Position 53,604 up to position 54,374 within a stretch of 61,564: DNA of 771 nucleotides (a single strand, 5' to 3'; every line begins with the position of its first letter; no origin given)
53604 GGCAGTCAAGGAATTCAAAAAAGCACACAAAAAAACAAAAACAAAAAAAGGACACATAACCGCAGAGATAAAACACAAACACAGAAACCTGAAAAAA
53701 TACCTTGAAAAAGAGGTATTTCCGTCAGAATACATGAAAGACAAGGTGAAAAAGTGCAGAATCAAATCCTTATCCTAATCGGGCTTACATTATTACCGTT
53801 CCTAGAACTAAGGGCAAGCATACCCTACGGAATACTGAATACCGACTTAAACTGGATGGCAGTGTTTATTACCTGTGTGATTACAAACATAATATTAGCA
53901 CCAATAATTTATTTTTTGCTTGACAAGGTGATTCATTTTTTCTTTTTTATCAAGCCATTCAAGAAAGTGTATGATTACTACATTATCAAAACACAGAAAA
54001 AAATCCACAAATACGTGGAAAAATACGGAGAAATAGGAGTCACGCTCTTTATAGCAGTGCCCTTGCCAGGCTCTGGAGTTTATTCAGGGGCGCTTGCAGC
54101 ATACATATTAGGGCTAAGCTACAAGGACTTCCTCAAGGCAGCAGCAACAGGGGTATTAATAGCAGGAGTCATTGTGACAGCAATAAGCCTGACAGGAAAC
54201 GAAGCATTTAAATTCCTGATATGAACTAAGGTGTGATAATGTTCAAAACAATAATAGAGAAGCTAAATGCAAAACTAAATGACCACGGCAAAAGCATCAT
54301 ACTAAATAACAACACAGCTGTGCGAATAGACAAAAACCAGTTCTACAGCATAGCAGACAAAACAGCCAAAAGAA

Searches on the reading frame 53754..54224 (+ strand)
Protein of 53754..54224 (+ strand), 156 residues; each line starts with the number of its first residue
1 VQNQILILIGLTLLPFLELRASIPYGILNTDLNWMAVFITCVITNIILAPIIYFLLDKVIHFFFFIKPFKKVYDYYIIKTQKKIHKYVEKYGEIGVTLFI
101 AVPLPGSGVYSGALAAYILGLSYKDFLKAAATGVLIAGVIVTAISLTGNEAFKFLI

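Call 12: search_protein_families(library=pfam, proteins=[window:53754-54224:+], max_evalue=0.00001)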
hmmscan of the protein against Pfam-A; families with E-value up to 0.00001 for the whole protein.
window:53754-54224:+ (156 aa): 1 family
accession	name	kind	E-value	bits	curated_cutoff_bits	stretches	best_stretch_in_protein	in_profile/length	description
PF06695.16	Sm_multidrug_ex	-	5.7e-31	108.1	30.7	1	18-140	1-121/121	Putative small multi-drug export protein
